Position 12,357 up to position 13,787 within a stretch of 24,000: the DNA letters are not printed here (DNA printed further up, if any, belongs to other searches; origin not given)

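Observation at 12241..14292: Lower-GC insert of about 2 kb breaks the conserved ahcY / ptsH-manX-hprK-chvG-chvI synteny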

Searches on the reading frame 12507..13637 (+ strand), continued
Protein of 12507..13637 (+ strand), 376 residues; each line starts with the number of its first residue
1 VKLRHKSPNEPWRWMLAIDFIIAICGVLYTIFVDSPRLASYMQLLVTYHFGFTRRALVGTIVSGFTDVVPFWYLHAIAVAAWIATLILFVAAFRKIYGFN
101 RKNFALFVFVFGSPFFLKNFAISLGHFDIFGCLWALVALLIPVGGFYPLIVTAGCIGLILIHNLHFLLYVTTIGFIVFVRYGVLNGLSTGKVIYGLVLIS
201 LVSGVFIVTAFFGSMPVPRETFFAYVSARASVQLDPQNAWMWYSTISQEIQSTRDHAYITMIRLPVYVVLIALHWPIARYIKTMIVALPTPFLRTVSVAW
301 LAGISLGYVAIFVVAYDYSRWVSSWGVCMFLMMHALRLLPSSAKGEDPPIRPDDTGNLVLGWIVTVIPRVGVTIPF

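Call 46: search_protein_representatives(alignment_id=A1)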
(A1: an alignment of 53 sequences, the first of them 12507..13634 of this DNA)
Query: 53 sequences, 378 profile positions. Proteins with E-value up to 0.001 (for the whole library): 570; up to 1e-10: 235; up to 1e-30: 87. The best 150 are listed.
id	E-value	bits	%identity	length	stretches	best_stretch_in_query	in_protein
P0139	3.0e-139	480.9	-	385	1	10-378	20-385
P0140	3.2e-130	451.2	-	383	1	10-378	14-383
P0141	2.3e-128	445.1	-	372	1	11-378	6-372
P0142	2.6e-128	444.9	-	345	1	1-271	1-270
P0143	6.1e-118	410.8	-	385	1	10-378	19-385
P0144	1.5e-117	409.5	-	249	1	140-378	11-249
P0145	3.6e-115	401.7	-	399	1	19-303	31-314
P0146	3.5e-114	398.4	-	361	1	17-378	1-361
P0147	5.2e-114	397.9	-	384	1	12-378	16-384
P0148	3.6e-113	395.1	-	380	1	11-377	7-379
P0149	2.1e-112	392.6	-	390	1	8-378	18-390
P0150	1.8e-108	379.6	-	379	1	16-378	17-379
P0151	2.7e-108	379.0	-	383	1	12-378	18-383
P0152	1.6e-104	366.6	-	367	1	12-378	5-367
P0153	1.7e-98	346.8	-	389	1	9-378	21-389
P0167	8.5e-75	268.8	-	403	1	25-378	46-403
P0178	1.1e-62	228.9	-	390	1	21-377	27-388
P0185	1.0e-57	212.6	-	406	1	17-377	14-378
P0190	2.9e-55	204.5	-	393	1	10-377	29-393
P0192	4.7e-53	197.2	-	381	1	9-377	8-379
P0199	8.9e-51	189.7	-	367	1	13-378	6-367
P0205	5.1e-47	177.4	-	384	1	11-377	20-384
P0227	7.3e-30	120.9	-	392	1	240-375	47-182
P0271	2.5e-19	86.2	-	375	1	18-341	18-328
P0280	4.6e-18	82.1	-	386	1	21-377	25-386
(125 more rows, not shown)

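Call 47: search_protein_families(library=pfam, proteins=[P0271, P0280, P0205, P0199, P0192, P0190, P0185, P0178, P0167, P0227], max_evalue=1)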
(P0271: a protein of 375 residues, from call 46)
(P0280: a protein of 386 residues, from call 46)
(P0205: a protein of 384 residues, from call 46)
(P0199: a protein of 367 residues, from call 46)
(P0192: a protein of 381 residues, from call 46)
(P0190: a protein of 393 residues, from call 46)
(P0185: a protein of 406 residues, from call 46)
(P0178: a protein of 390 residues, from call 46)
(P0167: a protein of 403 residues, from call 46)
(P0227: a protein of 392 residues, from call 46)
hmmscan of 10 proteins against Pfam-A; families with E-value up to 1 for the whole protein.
P0271 (375 aa): 0 families

P0280 (386 aa): 1 family
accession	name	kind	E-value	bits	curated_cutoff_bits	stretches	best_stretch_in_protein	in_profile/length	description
PF15202.11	Adipogenin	-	0.23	12.1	27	0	68-111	5-48/79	Adipogenin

P0205 (384 aa): 0 families

P0199 (367 aa): 0 families

P0192 (381 aa): 0 families

P0190 (393 aa): 0 families

P0185 (406 aa): 0 families

P0178 (390 aa): 1 family
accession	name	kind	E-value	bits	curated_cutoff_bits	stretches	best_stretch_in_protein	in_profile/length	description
PF06478.18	CoV_RPol_N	-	0.29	10.6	25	1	44-126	244-325/350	Coronavirus RNA-dependent RNA polymerase, N-terminal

P0167 (403 aa): 1 family
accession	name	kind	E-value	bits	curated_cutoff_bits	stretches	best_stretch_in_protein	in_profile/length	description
PF16311.10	TMEM100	-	0.051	13.6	34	1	26-52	49-76/133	Transmembrane protein 100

P0227 (392 aa): 0 families

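Call 56: find_encoding_contigs(protein=P0098, flank=5000, max_places=1)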
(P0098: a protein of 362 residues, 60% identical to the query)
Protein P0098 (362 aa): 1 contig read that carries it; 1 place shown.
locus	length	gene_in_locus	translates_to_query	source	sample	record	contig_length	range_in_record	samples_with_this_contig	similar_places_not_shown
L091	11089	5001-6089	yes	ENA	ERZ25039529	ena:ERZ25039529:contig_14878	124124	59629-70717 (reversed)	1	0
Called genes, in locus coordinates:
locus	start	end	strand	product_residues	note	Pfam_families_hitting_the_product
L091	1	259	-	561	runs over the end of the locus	PF00009:GTP_EFTU, PF03144:GTP_EFTU_D2, PF14492:EFG_III (faint), PF00679:EFG_C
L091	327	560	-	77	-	PF04138:GtrA_DPMS_TM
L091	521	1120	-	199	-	-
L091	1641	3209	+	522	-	PF13231:PMT_2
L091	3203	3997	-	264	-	PF05221:AdoHcyase, PF00670:AdoHcyase_NAD, PF02826:2-Hacid_dh_C, PF07991:KARI_N (weak)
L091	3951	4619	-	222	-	PF05221:AdoHcyase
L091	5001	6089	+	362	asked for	-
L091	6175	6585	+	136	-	PF03167:UDG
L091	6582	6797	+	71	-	-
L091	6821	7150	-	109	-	PF00381:PTS-HPr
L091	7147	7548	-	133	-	PF03610:EIIA-man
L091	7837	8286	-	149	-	PF07475:Hpr_kinase_C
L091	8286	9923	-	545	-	PF13755:Sensor_TM1, PF13756:Stimulus_sens_1, PF00672:HAMP (weak), PF00512:HisKA, PF02518:HATPase_c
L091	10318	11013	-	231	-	PF00072:Response_reg, PF00486:Trans_reg_C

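Call 57: find_encoding_contigs(protein=P0109, flank=5000, max_places=1)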
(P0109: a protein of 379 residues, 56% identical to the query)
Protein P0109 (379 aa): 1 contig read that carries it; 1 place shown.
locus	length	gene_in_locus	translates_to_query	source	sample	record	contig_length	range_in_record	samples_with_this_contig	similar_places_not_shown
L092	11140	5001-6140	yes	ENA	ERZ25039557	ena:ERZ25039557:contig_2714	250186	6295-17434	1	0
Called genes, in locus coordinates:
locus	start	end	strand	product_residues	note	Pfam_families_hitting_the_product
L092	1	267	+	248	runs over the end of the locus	PF00106:adh_short, PF01370:Epimerase (weak), PF08659:KR, PF13561:adh_short_C2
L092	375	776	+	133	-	PF04248:NTP_transf_9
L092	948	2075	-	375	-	PF01555:N6_N4_Mtase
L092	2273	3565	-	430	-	PF00557:Peptidase_M24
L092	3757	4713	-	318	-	PF01488:Shikimate_DH (faint), PF03446:NAD_binding_2, PF03807:F420_oxidored (weak), PF14833:NAD_binding_11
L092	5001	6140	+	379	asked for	-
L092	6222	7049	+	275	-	PF00528:BPD_transp_1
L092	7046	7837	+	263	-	PF00528:BPD_transp_1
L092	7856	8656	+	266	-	PF00005:ABC_tran, PF02463:SMC_N (faint), PF13304:AAA_21 (faint)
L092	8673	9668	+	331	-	PF13379:NMT1_2, PF09084:NMT1, PF12974:Phosphonate-bd (weak)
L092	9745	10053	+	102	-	PF01909:NTP_transf_2, PF18765:Polbeta (weak)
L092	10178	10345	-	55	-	-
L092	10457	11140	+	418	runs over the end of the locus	-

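Call 58: find_encoding_contigs(protein=P0138, flank=5000, max_places=1)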
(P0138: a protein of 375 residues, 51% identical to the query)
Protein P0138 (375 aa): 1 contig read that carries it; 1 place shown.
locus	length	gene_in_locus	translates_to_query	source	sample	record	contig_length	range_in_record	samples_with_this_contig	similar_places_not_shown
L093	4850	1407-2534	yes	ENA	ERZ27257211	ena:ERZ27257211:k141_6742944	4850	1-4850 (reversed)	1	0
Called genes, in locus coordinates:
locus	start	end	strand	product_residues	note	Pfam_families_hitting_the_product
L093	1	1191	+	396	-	?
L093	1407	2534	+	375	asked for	-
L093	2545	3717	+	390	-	PF00535:Glycos_transf_2, PF13641:Glyco_tranf_2_3 (weak), PF04138:GtrA_DPMS_TM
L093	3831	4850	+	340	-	?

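Call 59: search_protein_families(library=pfam, proteins=[L093:1-1191:+, L093:3831-4850:+, L093:2545-3717:+, L092:10457-11140:+], max_evalue=0.01)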
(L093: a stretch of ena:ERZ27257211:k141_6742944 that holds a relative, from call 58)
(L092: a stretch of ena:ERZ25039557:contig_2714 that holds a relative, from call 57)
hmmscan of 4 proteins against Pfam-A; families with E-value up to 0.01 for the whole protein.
L093:1-1191:+ (396 aa): 4 families
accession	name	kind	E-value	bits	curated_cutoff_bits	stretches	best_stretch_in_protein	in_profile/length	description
PF00696.33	AA_kinase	-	1.7e-44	152.8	24.9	1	1-208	22-233/234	Amino acid kinase family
PF22468.2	ACT_9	-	8e-36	122.1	27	2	331-389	1-61/61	ACT domain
PF13840.12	ACT_7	-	5.7e-21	74.6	27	1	327-387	5-65/65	ACT domain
PF01842.31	ACT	-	2.4e-19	69.2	27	2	255-308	4-59/66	ACT domain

L093:3831-4850:+ (340 aa): 3 families
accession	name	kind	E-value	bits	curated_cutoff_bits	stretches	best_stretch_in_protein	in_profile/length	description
PF07228.17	SpoIIE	-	7.7e-34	117.8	25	1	184-338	1-152/192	Stage II sporulation protein E (SpoIIE)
PF00498.31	FHA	-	7.7e-16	58.7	20.7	1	54-117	2-67/67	FHA domain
PF16697.10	Yop-YscD_cpl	-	2.1e-15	57.2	33.2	1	36-122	2-89/94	Inner membrane component of T3SS, cytoplasmic domain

L093:2545-3717:+ (390 aa): 3 families
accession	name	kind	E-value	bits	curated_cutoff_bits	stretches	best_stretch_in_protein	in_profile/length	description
PF00535.33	Glycos_transf_2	-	1.8e-31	109.8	23.3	1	31-194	1-163/168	Glycosyl transferase family 2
PF04138.20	GtrA_DPMS_TM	-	1.3e-12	48.3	26.1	1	268-386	2-117/117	GtrA/DPMS, transmembrane domain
PF13641.12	Glyco_tranf_2_3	-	8.1e-07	29.7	27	1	28-149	2-126/230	Glycosyltransferase like family 2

L092:10457-11140:+ (228 aa): 0 families

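Call 60: search_protein_families(library=padloc, proteins=[window:12507-13637:+], max_evalue=0.1)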
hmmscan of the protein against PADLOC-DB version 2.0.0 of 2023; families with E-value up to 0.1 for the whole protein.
window:12507-13637:+ (376 aa): 0 families

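Call 64: find_related_loci(query=A5, collection=metagenome_contigs, flank=5000)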
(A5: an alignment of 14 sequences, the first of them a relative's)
Query A5 (375 aa) in metagenome_contigs; peptide patterns used: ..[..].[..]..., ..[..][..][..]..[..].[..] (x = any residue, [..] = any of these).
600 stretches matched a pattern (row limit reached: there are more); 298 encode a relative of the query (tblastn E <= 1e-3); the best 80 are kept; 80 distinct loci.
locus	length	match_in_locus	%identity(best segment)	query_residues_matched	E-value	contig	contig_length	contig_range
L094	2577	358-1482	72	1-375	0e+0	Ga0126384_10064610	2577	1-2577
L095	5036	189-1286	76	10-375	0e+0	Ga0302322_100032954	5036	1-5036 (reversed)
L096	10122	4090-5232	72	1-375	3e-172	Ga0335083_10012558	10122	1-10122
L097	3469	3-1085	70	15-375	1e-170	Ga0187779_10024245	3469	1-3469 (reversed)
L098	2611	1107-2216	56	6-375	3e-138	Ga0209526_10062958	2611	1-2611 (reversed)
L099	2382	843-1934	53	12-375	3e-138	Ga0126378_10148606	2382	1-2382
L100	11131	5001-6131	53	4-375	9e-127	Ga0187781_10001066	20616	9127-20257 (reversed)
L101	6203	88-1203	53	5-375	2e-126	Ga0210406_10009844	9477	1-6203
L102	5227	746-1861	55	5-375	9e-127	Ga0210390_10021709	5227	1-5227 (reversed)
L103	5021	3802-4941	53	1-375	3e-126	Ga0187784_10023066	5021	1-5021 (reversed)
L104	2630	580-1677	54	11-375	5e-130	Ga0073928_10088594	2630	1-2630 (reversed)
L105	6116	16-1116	54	10-375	7e-124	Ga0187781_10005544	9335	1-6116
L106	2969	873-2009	52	2-375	3e-127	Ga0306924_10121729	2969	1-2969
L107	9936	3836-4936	53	10-375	7e-121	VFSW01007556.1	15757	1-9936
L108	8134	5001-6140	50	1-375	8e-121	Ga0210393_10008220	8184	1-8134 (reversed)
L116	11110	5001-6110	47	7-375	1e-106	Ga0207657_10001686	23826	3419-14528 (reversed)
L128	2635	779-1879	47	10-375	3e-105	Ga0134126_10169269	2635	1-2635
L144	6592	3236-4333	46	11-375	3e-100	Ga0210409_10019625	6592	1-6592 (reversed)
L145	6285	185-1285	46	10-375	2e-100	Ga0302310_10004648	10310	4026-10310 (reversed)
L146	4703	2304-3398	46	11-375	1e-100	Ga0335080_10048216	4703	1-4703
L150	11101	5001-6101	44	10-375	6e-100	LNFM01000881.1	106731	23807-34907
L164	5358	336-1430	45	12-375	2e-98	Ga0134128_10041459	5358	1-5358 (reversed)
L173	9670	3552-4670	42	4-375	8e-98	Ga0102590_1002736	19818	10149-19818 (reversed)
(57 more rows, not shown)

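Call 67: search_protein_families(library=pfam, proteins=[L146:3401-4702:-, L150:1766-4942:+, L150:3638-5062:-, L173:2488-3513:-, L144:4518-5465:+, L116:6712-8442:-, L164:2101-3639:+, L146:1013-1654:+, L145:1364-2218:-, L128:1927-2634:+], max_evalue=0.001)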
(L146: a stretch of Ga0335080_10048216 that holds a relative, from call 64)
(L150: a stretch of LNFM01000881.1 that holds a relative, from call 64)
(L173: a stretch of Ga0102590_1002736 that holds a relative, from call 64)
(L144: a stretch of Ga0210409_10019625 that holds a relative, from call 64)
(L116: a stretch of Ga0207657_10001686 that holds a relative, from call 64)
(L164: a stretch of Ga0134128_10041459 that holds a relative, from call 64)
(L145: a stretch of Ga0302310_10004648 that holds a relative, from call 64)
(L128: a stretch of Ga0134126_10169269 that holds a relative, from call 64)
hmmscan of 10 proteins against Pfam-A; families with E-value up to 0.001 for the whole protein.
L146:3401-4702:- (434 aa): 1 family
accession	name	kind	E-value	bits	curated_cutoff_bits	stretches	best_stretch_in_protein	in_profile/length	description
PF01713.27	Smr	-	4.7e-21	75.2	25.7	1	345-430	1-77/77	Smr domain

L150:1766-4942:+ (1059 aa): 5 families
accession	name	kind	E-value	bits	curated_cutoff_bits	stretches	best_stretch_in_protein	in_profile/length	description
PF07724.20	AAA_2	-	3.5e-31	108.9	27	2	827-945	29-166/166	AAA domain (Cdc48 subfamily)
PF00004.35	AAA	-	3.4e-16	60.3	21.2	2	679-728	1-52/131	ATPase family associated with various cellular activities (AAA)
PF07728.20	AAA_5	-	2.5e-06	28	22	1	678-714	1-38/139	AAA domain (dynein-related subfamily)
PF13191.12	AAA_16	-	6.3e-05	24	32.6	1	676-779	24-121/167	AAA ATPase domain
PF13401.12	AAA_22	-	8.9e-05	23.3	27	1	678-756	7-82/130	AAA domain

L150:3638-5062:- (475 aa): 0 families

L173:2488-3513:- (342 aa): 0 families

L144:4518-5465:+ (316 aa): 0 families

L116:6712-8442:- (577 aa): 2 families
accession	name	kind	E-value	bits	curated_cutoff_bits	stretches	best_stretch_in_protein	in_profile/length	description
PF03562.22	MltA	-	3.3e-61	206.5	24.3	1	190-356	1-163/163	MltA specific insert domain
PF06725.17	3D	-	4e-24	85.1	23.8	1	378-455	1-71/72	3D domain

L164:2101-3639:+ (513 aa): 0 families

L146:1013-1654:+ (214 aa): 0 families

L145:1364-2218:- (285 aa): 0 families

L128:1927-2634:+ (236 aa): 0 families

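Call 76: search_protein_families(library=pfam, proteins=[P0116, window:12507-13637:+, P0138], max_evalue=10)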
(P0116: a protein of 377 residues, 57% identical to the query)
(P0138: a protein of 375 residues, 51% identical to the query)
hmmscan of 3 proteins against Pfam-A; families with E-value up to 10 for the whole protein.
P0116 (377 aa): 1 family
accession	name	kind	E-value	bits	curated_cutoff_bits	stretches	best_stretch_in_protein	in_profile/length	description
PF02277.22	DBI_PRT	-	0.12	12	22.6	1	196-255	223-281/329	Phosphoribosyltransferase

window:12507-13637:+ (376 aa): 1 family
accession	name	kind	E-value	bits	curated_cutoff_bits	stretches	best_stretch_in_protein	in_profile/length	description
PF11021.13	DUF2613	-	0.66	10.6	22.1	1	298-315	8-25/55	Protein of unknown function (DUF2613)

P0138 (375 aa): 0 families

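Call 81: search_protein_families(library=pfam, proteins=[L096:5187-6407:+, L096:6430-9657:-, L096:2289-3818:+, L096:684-1586:-, L096:1744-2835:+], max_evalue=0.001)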
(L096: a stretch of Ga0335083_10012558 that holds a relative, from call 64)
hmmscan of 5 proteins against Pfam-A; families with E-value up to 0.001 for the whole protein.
L096:5187-6407:+ (406 aa): 3 families
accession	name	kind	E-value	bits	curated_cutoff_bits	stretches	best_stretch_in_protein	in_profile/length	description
PF00535.33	Glycos_transf_2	-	4.6e-35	121.5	23.3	1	47-211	1-164/168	Glycosyl transferase family 2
PF04138.20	GtrA_DPMS_TM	-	7.3e-13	49.2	26.1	1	284-402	2-117/117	GtrA/DPMS, transmembrane domain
PF13641.12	Glyco_tranf_2_3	-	9.5e-06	26.2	27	1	44-166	1-127/230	Glycosyltransferase like family 2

L096:6430-9657:- (1075 aa): 10 families
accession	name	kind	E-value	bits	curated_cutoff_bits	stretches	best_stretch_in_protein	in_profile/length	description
PF00501.34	AMP-binding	-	1.4e-58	199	29.9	1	62-404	17-384/384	AMP-binding enzyme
PF00072.30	Response_reg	-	2.1e-20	73.4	30.2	1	953-1064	1-110/111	Response regulator receiver domain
PF02518.31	HATPase_c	-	5.2e-20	72.4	26.4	1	808-927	3-109/111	Histidine kinase-, DNA gyrase B-, and HSP90-like ATPase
PF13193.12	AMP-binding_C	-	7.1e-18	65.8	24.5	1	454-531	1-76/76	AMP-binding enzyme C-terminal domain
PF13426.13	PAS_9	-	1.3e-12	48.3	27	1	576-674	3-103/103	PAS domain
PF08448.16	PAS_4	-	1.4e-11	45.1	23.1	1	571-676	2-109/110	PAS fold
PF00989.32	PAS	-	2e-11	44.3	22.6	1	564-672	1-113/113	PAS fold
PF00512.31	HisKA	-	3e-09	37.2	26.9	1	699-760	3-61/66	His Kinase A (phospho-acceptor) domain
PF13188.13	PAS_8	-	2.3e-07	30.9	21.8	1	564-617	1-55/65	PAS domain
PF08447.18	PAS_3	-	0.001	19.8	25.6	0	587-659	2-77/89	PAS fold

L096:2289-3818:+ (509 aa): 4 families
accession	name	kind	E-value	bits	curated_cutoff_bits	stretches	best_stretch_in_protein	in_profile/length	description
PF00696.33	AA_kinase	-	1.2e-52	179.4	24.9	1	95-321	2-233/234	Amino acid kinase family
PF22468.2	ACT_9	-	1.7e-34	117.8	27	2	444-502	1-61/61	ACT domain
PF13840.12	ACT_7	-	1.6e-20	73.1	27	1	440-500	5-65/65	ACT domain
PF01842.31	ACT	-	8.2e-18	64.3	27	2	368-421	4-59/66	ACT domain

L096:684-1586:- (300 aa): 1 family
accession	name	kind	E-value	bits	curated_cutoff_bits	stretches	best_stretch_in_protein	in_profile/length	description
PF12483.13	GIDE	-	7.4e-09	35.7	23.6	0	154-181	83-110/160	E3 Ubiquitin ligase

L096:1744-2835:+ (363 aa): 0 families
